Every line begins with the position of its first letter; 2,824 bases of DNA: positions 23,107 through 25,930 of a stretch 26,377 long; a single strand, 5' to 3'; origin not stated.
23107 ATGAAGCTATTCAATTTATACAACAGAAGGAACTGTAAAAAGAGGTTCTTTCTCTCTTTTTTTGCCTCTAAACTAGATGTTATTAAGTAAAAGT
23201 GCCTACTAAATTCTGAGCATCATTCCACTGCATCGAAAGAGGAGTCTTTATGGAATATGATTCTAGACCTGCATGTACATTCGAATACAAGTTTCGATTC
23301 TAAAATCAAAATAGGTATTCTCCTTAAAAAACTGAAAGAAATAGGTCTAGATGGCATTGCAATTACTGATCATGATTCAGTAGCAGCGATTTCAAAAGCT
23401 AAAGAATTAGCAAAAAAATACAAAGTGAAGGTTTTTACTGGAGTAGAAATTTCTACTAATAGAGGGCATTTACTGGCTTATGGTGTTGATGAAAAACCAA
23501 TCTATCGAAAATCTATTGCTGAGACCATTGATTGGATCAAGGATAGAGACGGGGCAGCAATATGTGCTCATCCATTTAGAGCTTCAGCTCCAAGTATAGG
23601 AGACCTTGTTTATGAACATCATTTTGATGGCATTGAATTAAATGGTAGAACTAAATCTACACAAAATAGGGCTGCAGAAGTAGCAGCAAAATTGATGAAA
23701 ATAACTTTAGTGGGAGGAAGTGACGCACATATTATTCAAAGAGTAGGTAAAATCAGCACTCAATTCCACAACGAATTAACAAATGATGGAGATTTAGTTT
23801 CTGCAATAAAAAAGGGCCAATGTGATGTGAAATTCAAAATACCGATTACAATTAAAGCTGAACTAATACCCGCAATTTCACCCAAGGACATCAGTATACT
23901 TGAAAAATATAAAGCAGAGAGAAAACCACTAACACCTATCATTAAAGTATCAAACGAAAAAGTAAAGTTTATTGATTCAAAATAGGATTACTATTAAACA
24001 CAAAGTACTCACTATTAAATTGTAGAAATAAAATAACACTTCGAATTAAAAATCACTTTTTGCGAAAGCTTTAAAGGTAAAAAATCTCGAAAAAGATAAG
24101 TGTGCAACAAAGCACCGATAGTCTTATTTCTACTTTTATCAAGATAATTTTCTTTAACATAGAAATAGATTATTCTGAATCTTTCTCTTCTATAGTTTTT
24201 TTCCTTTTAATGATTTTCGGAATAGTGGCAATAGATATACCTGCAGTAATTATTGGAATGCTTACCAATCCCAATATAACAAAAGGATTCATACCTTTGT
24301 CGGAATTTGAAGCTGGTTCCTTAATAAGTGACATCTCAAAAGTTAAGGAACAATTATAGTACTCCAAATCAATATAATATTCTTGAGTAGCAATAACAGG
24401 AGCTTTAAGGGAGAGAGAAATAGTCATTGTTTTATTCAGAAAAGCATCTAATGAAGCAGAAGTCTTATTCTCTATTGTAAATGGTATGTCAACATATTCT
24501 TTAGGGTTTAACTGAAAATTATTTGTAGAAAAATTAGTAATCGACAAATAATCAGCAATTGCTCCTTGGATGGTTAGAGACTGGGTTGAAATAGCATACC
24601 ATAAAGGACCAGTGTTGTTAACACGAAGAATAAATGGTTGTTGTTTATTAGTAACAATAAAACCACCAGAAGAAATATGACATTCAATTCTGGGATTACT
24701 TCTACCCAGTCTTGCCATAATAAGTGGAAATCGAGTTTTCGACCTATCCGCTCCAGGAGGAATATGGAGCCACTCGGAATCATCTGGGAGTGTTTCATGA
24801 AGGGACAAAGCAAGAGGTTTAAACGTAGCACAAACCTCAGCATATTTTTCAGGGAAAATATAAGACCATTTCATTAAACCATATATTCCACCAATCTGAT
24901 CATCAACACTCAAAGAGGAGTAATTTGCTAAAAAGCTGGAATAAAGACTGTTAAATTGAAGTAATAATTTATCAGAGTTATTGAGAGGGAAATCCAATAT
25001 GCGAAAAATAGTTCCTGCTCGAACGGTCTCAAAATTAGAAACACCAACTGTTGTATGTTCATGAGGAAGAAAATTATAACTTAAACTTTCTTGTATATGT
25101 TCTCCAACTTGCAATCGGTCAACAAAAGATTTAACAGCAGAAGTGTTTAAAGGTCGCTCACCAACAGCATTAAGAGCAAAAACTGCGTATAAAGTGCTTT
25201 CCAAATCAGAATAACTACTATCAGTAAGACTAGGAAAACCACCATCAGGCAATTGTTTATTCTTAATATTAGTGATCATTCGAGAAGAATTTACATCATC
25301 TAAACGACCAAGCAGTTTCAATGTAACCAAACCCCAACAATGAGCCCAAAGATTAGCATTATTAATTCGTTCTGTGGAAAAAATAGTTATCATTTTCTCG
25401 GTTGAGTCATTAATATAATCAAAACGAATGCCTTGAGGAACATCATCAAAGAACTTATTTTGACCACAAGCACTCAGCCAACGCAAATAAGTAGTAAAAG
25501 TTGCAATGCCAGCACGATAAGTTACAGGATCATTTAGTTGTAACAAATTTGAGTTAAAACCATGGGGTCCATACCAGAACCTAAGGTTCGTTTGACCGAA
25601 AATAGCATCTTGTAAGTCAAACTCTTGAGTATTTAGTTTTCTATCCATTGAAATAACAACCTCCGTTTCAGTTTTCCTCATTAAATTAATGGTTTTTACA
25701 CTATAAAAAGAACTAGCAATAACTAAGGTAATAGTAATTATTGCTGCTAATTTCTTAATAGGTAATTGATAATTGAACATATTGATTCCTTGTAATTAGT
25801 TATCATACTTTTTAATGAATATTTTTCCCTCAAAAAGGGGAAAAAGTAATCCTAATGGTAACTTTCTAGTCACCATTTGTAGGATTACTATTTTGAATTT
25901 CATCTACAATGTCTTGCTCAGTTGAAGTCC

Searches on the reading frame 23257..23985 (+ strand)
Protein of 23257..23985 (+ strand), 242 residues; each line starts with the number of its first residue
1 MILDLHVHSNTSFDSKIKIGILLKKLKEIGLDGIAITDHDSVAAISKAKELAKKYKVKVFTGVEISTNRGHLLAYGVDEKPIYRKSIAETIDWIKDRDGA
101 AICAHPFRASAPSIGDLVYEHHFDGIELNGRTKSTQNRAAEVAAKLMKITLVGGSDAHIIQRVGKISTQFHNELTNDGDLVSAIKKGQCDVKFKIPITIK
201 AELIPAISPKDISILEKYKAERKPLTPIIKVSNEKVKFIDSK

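Call 98: search_protein_families(library=pfam, proteins=[window:23257-23985:+], max_evalue=0.001)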
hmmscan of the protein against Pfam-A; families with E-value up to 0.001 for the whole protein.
window:23257-23985:+ (242 aa): 2 families
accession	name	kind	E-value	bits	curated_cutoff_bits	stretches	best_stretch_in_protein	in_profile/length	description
PF02811.25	PHP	-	7.6e-14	52.8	26.4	1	4-73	1-76/164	PHP domain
PF13263.12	PHP_C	-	1e-13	51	21.3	1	136-189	3-56/56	PHP-associated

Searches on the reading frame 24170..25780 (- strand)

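Call 98: search_protein_families(library=pfam, proteins=[window:24170-25780:-], max_evalue=0.001)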
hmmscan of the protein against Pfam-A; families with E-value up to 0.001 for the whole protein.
window:24170-25780:- (536 aa): 1 family
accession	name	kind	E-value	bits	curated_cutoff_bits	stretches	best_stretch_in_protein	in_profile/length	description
PF00432.27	Prenyltrans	-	1.4e-06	28.4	26.5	1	137-225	22-113/304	Prenyltransferase alpha-alpha toroid domain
